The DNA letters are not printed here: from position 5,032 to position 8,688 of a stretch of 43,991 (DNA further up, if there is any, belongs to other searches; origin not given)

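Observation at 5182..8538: Stand-alone RNA polymerase beta-prime paralog with eroded catalytic moving parts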

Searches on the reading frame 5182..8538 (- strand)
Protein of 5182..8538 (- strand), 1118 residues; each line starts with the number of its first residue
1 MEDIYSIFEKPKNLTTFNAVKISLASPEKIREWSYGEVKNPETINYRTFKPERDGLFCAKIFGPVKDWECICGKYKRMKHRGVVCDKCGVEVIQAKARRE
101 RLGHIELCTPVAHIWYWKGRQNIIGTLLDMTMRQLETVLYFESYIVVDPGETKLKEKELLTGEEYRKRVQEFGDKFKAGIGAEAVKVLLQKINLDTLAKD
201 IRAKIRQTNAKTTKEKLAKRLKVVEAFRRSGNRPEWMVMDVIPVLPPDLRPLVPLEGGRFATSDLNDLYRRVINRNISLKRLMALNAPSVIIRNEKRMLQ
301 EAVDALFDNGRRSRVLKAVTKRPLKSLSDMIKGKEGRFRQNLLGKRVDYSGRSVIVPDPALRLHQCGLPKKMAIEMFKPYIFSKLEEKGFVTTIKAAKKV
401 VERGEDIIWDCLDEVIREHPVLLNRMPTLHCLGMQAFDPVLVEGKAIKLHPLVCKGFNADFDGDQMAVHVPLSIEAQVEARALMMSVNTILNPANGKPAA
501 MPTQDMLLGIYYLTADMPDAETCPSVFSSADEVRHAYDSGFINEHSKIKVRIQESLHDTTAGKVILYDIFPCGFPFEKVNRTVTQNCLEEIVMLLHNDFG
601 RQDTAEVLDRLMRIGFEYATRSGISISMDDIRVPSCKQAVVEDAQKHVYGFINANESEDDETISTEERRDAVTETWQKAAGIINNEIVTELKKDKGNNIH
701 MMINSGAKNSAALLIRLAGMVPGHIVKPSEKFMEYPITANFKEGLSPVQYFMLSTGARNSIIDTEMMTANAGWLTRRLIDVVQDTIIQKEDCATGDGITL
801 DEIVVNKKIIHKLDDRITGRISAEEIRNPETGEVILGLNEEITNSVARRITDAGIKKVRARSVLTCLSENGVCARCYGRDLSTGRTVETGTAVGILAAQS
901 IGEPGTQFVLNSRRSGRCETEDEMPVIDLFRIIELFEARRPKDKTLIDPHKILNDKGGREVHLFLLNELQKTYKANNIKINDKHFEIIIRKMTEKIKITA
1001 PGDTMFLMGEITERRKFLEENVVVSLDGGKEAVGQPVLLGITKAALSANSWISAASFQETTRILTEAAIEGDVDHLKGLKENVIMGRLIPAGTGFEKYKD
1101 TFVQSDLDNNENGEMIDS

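Call 5: search_protein_families(library=pfam, proteins=[window:5182-8538:-])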
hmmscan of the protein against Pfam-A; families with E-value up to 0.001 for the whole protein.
window:5182-8538:- (1118 aa): 5 families
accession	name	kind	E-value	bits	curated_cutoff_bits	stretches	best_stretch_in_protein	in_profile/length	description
PF04997.17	RNA_pol_Rpb1_1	-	4.6e-83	279.6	39.7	1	16-342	3-312/312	RNA polymerase Rpb1, domain 1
PF04998.22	RNA_pol_Rpb1_5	-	1.3e-39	136.7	28.5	2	744-912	1-93/267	RNA polymerase Rpb1, domain 5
PF00623.25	RNA_pol_Rpb1_2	-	2.1e-36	126.1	25.3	2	409-485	89-165/166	RNA polymerase Rpb1, domain 2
PF04983.23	RNA_pol_Rpb1_3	-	3.7e-29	102.2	28.9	1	490-631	2-162/162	RNA polymerase Rpb1, domain 3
PF05000.22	RNA_pol_Rpb1_4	-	4.1e-05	23.9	24.8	1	665-721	3-72/107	RNA polymerase Rpb1, domain 4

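Call 6: search_protein_families(library=ncbifam, proteins=[window:5182-8538:-])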
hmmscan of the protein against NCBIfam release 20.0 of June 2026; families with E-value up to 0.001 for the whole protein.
window:5182-8538:- (1118 aa): 12 families
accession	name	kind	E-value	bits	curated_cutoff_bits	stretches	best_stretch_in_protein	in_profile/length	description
TIGR02386.1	rpoC_TIGR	equivalog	0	1468.2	963.5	2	20-947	2-935/1147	DNA-directed RNA polymerase subunit beta'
NF007172.0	PRK09603.1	equivalog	0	1239.5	5372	2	15-914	1394-2301/2890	DNA-directed RNA polymerase subunit beta/beta'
NF011498.0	PRK14906.1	equivalog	0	1231.6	1437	3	153-948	231-1030/1459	DNA-directed RNA polymerase subunit beta'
NF011417.0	PRK14844.1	equivalog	0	1139.3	4632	2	16-913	1447-2356/2839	DNA-directed RNA polymerase subunit beta/beta'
NF002729.0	PRK02625.1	equivalog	3.7e-235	782.4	1117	1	12-560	4-568/626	DNA-directed RNA polymerase subunit gamma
TIGR02387.1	rpoC1_cyan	equivalog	2e-232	773.2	975.9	1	17-560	2-562/619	DNA-directed RNA polymerase subunit gamma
NF002724.0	PRK02597.1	equivalog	2.6e-143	479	1878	2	579-920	11-348/1338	DNA-directed RNA polymerase subunit beta'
TIGR02388.1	rpoC2_cyan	equivalog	1.7e-137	459.8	467.4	2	579-919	3-338/1230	DNA-directed RNA polymerase subunit beta''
NF006336.0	PRK08566.1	equivalog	1.2e-86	291.7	819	3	17-406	9-373/883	DNA-directed RNA polymerase subunit A'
TIGR02390.1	RNA_pol_rpoA1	equivalog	1.1e-83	281.8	1042.55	3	18-407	5-369/867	DNA-directed RNA polymerase subunit A'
TIGR02389.1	RNA_pol_rpoA2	equivalog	2.5e-18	66.2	420.65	2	885-972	39-124/367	DNA-directed RNA polymerase subunit A''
NF011491.0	PRK14898.1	equivalog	2.2e-13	49.2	783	1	1047-1095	795-843/860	DNA-directed RNA polymerase subunit A''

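Call 7: find_homologous_proteins(query=window:5182-8538:-)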
Query window:5182-8538:- (1118 aa): 8000 proteins with E <= 0.001 among 8000 candidates; the best 120 are listed.
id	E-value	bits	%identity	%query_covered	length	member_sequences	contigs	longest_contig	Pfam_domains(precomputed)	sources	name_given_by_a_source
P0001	0.0e+0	2220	100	88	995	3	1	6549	PF04998.23,PF00623.26,PF04983.24,PF04997.18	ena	-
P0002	0.0e+0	1607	-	-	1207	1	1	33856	PF04998.23,PF00623.26,PF04983.24,PF05000.23,PF04997.18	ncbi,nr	ncbi:MAG: DNA-directed RNA polymerase subunit beta' [Nitrospirae bacterium]|nr:DNA-directed RNA poly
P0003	0.0e+0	1539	66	82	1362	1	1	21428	PF25984.1,PF01551.30,PF04998.23,PF01333.26,PF00623.26,PF21668.4,PF04983.24,PF05000.23,PF04997.18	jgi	jgi:DNA-directed RNA polymerase subunit beta'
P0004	0.0e+0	1535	64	86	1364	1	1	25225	PF01551.30,PF04998.23,PF01333.26,PF00623.26,PF21668.4,PF04983.24,PF05000.23,PF04997.18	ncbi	-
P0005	0.0e+0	1531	66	82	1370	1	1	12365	PF01551.30,PF04998.23,PF00623.26,PF21668.4,PF04983.24,PF05000.23,PF04997.18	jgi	-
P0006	0.0e+0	1530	66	82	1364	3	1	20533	PF04998.23,PF00623.26,PF21668.4,PF04983.24,PF05000.23,PF04997.18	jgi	jgi:DNA-directed RNA polymerase subunit beta'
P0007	0.0e+0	1528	66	82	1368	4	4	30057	PF04998.23,PF00623.26,PF21668.4,PF04983.24,PF05000.23,PF04997.18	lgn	-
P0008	0.0e+0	1528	66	82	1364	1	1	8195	PF01551.30,PF04998.23,PF00623.26,PF21668.4,PF04983.24,PF05000.23,PF04997.18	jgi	jgi:DNA-directed RNA polymerase subunit beta'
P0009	0.0e+0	1527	65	82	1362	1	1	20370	PF01551.30,PF04998.23,PF01333.26,PF00623.26,PF21668.4,PF04983.24,PF05000.23,PF04997.18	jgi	-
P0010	0.0e+0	1527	66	82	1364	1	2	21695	PF04998.23,PF00623.26,PF21668.4,PF04983.24,PF05000.23,PF04997.18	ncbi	-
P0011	0.0e+0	1526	66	82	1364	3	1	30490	PF01551.30,PF04998.23,PF00623.26,PF21668.4,PF04983.24,PF05000.23,PF25917.1,PF04997.18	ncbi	-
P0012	0.0e+0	1526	66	82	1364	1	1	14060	PF04998.23,PF00623.26,PF21668.4,PF04983.24,PF05000.23,PF04997.18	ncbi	-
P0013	0.0e+0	1525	65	82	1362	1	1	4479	PF25984.1,PF01551.30,PF04998.23,PF01333.26,PF00623.26,PF21668.4,PF04983.24,PF05000.23,PF04997.18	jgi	jgi:DNA-directed RNA polymerase subunit beta'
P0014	0.0e+0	1524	66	82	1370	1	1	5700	PF01551.30,PF04998.23,PF00623.26,PF21668.4,PF04983.24,PF05000.23,PF04997.18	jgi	jgi:DNA-directed RNA polymerase beta' subunit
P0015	0.0e+0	1523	65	82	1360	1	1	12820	PF01551.30,PF04998.23,PF00623.26,PF21668.4,PF04983.24,PF05000.23,PF04997.18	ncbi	-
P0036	0.0e+0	1515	-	-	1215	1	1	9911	PF04998.23,PF00623.26,PF04983.24,PF05000.23,PF04997.18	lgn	-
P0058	0.0e+0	1504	66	82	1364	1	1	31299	PF04998.23,PF00623.26,PF21668.4,PF04983.24,PF05000.23,PF04997.18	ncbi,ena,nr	ncbi:MAG TPA: DNA-directed RNA polymerase subunit beta' [Nitrospirae bacterium]|nr:DNA-directed RNA 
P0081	0.0e+0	1494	59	100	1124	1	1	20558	PF04998.23,PF00623.26,PF04983.24,PF05000.23,PF04997.18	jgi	jgi:DNA-directed RNA polymerase subunit beta'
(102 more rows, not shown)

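Call 10: find_encoding_contigs(protein=P0081, flank=10000, max_places=4)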
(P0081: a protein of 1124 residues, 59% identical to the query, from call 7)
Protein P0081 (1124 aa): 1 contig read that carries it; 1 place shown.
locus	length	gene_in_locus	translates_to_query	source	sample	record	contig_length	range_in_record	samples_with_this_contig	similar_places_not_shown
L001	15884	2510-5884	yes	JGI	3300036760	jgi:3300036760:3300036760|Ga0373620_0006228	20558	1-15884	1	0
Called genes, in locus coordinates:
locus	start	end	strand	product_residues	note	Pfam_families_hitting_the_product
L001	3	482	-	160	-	?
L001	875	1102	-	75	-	PF04014:MazE_antitoxin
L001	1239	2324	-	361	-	PF01321:Creatinase_N, PF00557:Peptidase_M24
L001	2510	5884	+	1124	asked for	PF04997:RNA_pol_Rpb1_1, PF00623:RNA_pol_Rpb1_2, PF04983:RNA_pol_Rpb1_3, PF05000:RNA_pol_Rpb1_4, PF04998:RNA_pol_Rpb1_5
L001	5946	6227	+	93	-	PF03683:UPF0175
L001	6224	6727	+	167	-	PF11848:DUF3368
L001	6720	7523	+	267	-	PF14022:DUF4238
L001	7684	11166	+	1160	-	PF00176:SNF2-rel_dom, PF00270:DEAD (weak), PF04851:ResIII, PF00271:Helicase_C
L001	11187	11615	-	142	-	PF01220:DHquinase_II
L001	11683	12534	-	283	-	PF12895:ANAPC3 (faint), PF21033:RMD1-3 (faint), PF25058:ARM_TT21 (faint), PF13424:TPR_12 (faint), PF13431:TPR_17 (faint), PF24575:TPR_Slam (faint), PF00515:TPR_1 (faint), PF14559:TPR_19, +8 more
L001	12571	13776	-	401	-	PF02441:Flavoprotein, PF04127:DFP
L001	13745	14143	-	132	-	PF01192:RNA_pol_Rpb6 (weak)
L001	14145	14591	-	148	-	PF00625:Guanylate_kin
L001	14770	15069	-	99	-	PF04025:RemA-like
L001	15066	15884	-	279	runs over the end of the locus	PF03755:YicC-like_N, PF08340:YicC-like_C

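Call 11: find_encoding_contigs(protein=P0002, flank=10000, max_places=4)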
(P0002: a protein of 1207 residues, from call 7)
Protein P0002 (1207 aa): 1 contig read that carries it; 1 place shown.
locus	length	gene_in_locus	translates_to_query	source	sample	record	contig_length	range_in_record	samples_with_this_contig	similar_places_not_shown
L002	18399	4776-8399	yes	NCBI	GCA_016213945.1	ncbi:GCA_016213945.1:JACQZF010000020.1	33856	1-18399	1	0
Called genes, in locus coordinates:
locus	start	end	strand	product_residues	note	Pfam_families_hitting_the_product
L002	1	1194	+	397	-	PF19290:PmbA_TldD_2nd, PF19289:PmbA_TldD_3rd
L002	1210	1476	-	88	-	PF09656:PGPGW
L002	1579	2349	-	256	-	PF01145:Band_7, PF13421:Band_7_1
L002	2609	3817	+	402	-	PF25917:BSH_RND, PF25973:BSH_CzcB (weak), PF25885:HH_EMRA (weak), PF25876:HH_MFP_RND, PF25954:Beta-barrel_RND_2, PF25990:Beta-barrel_YknX (faint), PF25989:YknX_C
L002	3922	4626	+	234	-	PF00005:ABC_tran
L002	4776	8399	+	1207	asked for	PF04997:RNA_pol_Rpb1_1, PF00623:RNA_pol_Rpb1_2, PF04983:RNA_pol_Rpb1_3, PF05000:RNA_pol_Rpb1_4, PF04998:RNA_pol_Rpb1_5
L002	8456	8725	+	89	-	-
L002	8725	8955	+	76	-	PF07927:HicA_toxin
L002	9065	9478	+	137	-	-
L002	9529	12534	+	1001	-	PF00176:SNF2-rel_dom, PF00270:DEAD, PF04851:ResIII, PF00271:Helicase_C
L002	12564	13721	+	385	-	PF02687:FtsX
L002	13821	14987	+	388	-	PF12704:MacB_PCD, PF02687:FtsX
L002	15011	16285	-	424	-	PF25145:NfeD1b_N, PF24961:NfeD_membrane, PF01957:NfeD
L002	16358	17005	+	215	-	PF13353:Fer4_12 (weak), PF04055:Radical_SAM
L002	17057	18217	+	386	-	PF00155:Aminotran_1_2, PF01053:Cys_Met_Meta_PP (weak)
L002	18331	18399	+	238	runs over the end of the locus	PF00106:adh_short, PF08659:KR, PF13561:adh_short_C2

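Call 14: find_encoding_contigs(protein=P0036, flank=10000, max_places=4)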
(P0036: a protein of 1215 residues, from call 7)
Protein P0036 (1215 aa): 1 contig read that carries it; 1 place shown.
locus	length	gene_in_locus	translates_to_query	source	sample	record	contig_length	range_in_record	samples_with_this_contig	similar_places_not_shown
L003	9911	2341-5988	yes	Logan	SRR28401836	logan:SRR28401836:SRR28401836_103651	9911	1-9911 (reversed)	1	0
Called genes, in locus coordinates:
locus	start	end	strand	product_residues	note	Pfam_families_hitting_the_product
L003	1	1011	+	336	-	?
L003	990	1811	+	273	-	PF01590:GAF, PF13185:GAF_2, PF13492:GAF_3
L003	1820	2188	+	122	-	PF00072:Response_reg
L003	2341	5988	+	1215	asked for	PF04997:RNA_pol_Rpb1_1, PF00623:RNA_pol_Rpb1_2, PF04983:RNA_pol_Rpb1_3, PF05000:RNA_pol_Rpb1_4, PF04998:RNA_pol_Rpb1_5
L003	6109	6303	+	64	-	-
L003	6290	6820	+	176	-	PF11848:DUF3368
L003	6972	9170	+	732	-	PF00176:SNF2-rel_dom, PF00270:DEAD (weak), PF04851:ResIII, PF00271:Helicase_C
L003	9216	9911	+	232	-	?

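Call 15: find_encoding_contigs(protein=P0001, flank=10000, max_places=4)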
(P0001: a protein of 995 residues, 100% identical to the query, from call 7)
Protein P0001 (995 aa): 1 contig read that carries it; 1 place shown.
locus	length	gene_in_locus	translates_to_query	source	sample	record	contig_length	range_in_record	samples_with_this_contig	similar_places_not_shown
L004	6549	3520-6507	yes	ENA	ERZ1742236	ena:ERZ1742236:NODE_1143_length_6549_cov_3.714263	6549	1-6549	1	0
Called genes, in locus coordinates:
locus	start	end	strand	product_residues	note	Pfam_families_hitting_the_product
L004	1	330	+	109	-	?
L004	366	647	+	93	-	PF03683:UPF0175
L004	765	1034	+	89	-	-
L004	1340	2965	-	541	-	-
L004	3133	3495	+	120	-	PF04997:RNA_pol_Rpb1_1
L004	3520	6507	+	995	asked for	PF04997:RNA_pol_Rpb1_1, PF00623:RNA_pol_Rpb1_2, PF04983:RNA_pol_Rpb1_3, PF04998:RNA_pol_Rpb1_5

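Call 19: search_protein_families(library=padloc, proteins=[window:5182-8538:-], max_evalue=0.01)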
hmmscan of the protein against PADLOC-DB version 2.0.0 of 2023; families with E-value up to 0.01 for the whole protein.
window:5182-8538:- (1118 aa): 0 families

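Call 20: search_protein_families(library=pfam, proteins=[L001:7684-11166:+, L002:9529-12534:+, L003:6972-9170:+, L001:6720-7523:+, L002:9065-9478:+, L002:8456-8725:+, L003:9216-9911:+], max_evalue=0.01)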
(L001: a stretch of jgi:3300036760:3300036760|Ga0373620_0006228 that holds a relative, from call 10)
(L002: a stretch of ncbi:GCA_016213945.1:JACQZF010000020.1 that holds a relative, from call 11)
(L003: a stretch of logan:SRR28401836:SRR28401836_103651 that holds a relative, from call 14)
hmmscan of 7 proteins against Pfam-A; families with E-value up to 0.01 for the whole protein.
L001:7684-11166:+ (1160 aa): 5 families
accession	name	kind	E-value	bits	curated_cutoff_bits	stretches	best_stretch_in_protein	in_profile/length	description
PF00176.29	SNF2-rel_dom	-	2.1e-34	119.4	24.9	1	232-466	14-251/290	SNF2-related domain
PF00271.37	Helicase_C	-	1.2e-20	74.2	23.5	1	627-736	4-110/110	Helicase conserved C-terminal domain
PF04851.21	ResIII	-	8.5e-11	42.5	22.5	1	231-377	21-162/164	Type III restriction enzyme, res subunit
PF00270.35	DEAD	-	1.3e-07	32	26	1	234-378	15-161/167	DEAD/DEAH box helicase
PF13872.12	AAA_34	-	0.00052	19.4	27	1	233-360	60-201/306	P-loop containing NTP hydrolase pore-1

L002:9529-12534:+ (1001 aa): 6 families
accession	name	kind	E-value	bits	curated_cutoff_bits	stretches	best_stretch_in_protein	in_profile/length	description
PF00176.29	SNF2-rel_dom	-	1.2e-34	120.3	24.9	1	71-308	17-252/290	SNF2-related domain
PF00271.37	Helicase_C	-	2.3e-19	70.1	23.5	1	520-576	53-110/110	Helicase conserved C-terminal domain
PF04851.21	ResIII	-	5.4e-12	46.4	22.5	1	72-215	24-162/164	Type III restriction enzyme, res subunit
PF00270.35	DEAD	-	3.1e-08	34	26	1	72-217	15-162/167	DEAD/DEAH box helicase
PF13872.12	AAA_34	-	0.00036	20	27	0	71-108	60-97/306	P-loop containing NTP hydrolase pore-1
PF09848.15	SLFN-g3_helicase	-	0.0039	17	24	0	94-203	24-111/354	Schlafen group 3, DNA/RNA helicase domain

L003:6972-9170:+ (732 aa): 9 families
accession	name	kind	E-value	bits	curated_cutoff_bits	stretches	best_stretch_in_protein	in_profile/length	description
PF00176.29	SNF2-rel_dom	-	1.4e-33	116.6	24.9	1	60-293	14-250/290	SNF2-related domain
PF00271.37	Helicase_C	-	3.9e-20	72.6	23.5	1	506-566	49-110/110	Helicase conserved C-terminal domain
PF04851.21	ResIII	-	8.2e-10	39.3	22.5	1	60-205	22-162/164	Type III restriction enzyme, res subunit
PF00270.35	DEAD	-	1.7e-07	31.6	26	1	62-206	15-161/167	DEAD/DEAH box helicase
PF13307.12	Helicase_C_2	-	0.00015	22.3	25.3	0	486-559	24-107/170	Helicase C-terminal domain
PF13872.12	AAA_34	-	0.00032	20.2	27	0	61-98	60-97/306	P-loop containing NTP hydrolase pore-1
PF09384.15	UTP15_C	-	0.0019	18.4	33.1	0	616-651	96-132/147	UTP15 C terminal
PF18766.7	SWI2_SNF2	-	0.0066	16.6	26.7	0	62-208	19-158/221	SWI2/SNF2 ATPase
PF09848.15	SLFN-g3_helicase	-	0.01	15.6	24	0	72-198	12-115/354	Schlafen group 3, DNA/RNA helicase domain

L001:6720-7523:+ (267 aa): 1 family
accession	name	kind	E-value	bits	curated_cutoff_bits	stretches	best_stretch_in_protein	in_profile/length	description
PF14022.11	DUF4238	-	2.4e-38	132.6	27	1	8-248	3-276/281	Protein of unknown function (DUF4238)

L002:9065-9478:+ (137 aa): 0 families

L002:8456-8725:+ (89 aa): 2 families
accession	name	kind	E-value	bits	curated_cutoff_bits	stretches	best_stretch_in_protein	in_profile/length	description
PF24113.1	DUF7387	-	0.0081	16.9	27.9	1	7-64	14-70/85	Family of unknown function (DUF7387)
PF21748.3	UPF0150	-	0.0081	16.5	27.3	0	4-43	9-49/64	UPF0150-like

L003:9216-9911:+ (232 aa): 1 family
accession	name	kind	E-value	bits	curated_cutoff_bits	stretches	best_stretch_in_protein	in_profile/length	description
PF15941.10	FidL_like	-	0.0077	17.1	27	0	165-228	7-69/87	FidL-like putative membrane protein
